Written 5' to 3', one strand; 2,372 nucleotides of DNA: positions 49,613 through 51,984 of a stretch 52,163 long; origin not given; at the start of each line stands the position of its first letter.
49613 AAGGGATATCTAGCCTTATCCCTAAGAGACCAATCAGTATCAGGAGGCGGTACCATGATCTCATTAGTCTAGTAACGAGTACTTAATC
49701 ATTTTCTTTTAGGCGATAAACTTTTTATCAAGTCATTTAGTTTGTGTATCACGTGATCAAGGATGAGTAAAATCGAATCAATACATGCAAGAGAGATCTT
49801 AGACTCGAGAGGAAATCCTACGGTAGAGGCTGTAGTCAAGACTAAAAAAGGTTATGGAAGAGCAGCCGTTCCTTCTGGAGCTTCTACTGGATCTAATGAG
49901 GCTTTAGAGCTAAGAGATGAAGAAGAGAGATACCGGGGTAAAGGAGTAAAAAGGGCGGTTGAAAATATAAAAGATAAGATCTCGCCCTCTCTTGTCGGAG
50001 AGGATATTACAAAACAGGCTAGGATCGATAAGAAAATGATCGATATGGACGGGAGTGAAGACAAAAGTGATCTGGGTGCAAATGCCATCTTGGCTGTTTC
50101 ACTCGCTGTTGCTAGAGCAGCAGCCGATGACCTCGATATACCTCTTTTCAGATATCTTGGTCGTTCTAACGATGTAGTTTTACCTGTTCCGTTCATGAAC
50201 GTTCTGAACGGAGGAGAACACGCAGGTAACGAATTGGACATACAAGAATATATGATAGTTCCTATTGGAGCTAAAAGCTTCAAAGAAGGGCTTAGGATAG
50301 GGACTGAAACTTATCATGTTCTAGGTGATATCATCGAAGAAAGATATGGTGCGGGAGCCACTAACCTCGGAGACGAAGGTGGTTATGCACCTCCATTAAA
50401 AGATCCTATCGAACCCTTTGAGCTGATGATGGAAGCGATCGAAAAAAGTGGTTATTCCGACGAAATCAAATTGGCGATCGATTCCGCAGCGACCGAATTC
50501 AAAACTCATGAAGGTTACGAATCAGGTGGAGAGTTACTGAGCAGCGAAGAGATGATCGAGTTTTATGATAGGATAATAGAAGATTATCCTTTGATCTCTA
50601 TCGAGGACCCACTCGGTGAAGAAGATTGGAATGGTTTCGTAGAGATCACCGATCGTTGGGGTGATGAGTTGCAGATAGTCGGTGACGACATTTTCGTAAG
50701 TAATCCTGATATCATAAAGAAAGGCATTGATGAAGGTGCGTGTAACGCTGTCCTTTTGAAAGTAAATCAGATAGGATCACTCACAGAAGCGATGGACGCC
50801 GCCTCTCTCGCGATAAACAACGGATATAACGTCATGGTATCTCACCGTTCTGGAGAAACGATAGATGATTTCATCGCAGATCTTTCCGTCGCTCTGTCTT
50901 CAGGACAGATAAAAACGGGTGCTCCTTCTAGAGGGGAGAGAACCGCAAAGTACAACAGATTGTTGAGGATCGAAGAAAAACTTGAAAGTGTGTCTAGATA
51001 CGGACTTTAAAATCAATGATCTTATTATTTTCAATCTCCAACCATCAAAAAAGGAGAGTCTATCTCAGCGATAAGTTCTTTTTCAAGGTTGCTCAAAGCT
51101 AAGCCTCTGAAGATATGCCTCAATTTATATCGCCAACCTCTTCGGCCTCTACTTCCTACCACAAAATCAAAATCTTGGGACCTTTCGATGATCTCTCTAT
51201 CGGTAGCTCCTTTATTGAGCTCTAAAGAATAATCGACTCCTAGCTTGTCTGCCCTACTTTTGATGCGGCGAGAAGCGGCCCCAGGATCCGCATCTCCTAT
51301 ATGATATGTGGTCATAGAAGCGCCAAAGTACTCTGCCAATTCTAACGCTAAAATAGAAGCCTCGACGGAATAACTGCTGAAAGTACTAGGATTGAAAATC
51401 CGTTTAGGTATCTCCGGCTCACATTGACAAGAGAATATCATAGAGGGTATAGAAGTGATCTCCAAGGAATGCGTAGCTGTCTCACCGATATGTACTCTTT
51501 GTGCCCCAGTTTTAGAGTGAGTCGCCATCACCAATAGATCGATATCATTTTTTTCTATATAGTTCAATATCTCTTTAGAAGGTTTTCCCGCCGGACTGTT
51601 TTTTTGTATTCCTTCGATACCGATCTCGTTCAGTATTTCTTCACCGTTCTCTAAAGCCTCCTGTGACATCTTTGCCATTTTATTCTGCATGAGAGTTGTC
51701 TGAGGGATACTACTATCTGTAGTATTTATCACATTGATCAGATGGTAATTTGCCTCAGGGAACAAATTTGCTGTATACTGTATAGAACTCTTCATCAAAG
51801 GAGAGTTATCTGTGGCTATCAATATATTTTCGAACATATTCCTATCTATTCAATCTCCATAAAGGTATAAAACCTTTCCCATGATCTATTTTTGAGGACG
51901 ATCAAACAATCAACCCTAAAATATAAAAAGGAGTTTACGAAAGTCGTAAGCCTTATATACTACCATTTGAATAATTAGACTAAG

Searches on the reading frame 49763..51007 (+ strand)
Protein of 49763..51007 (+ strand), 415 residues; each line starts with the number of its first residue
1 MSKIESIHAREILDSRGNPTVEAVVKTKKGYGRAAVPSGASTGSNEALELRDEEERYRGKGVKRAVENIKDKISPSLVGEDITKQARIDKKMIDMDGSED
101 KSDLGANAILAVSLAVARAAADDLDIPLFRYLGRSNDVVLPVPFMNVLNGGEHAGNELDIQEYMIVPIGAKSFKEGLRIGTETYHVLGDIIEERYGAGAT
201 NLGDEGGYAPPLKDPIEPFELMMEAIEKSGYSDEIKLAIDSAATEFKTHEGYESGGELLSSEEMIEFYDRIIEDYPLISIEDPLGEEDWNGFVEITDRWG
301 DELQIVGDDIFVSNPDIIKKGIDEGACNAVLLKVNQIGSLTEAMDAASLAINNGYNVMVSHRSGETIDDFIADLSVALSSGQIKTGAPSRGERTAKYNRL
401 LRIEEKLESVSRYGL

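Call 70: search_protein_families(library=pfam, proteins=[window:49763-51007:+], max_evalue=0.00001)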
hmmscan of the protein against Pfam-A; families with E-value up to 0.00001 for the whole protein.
window:49763-51007:+ (415 aa): 3 families
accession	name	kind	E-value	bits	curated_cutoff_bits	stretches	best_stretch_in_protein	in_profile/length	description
PF00113.28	Enolase_C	-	2.6e-115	385.2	21.5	1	138-413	2-287/296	Enolase, C-terminal TIM barrel domain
PF03952.21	Enolase_N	-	3.3e-56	189.5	35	1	4-132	1-131/131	Enolase, N-terminal domain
PF13378.12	MR_MLE_C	-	2.6e-07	31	29.4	1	260-362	56-155/219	Enolase C-terminal domain-like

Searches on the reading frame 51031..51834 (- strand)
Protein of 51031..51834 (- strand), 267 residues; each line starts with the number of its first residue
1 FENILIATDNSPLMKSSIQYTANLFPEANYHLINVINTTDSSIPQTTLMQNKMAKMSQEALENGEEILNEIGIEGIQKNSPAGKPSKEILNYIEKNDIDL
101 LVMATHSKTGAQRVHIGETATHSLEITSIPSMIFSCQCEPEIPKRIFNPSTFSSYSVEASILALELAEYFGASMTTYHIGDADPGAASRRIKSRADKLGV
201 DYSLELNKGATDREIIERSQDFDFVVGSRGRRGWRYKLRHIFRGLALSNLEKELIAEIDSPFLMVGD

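Call 100: search_protein_families(library=pfam, proteins=[window:51031-51834:-], max_evalue=0.001)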
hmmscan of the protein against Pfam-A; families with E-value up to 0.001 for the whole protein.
window:51031-51834:- (267 aa): 1 family
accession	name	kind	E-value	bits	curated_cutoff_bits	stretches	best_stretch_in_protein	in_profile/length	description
PF00582.32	Usp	-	9.8e-15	55.8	24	1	1-133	2-139/141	Universal stress protein family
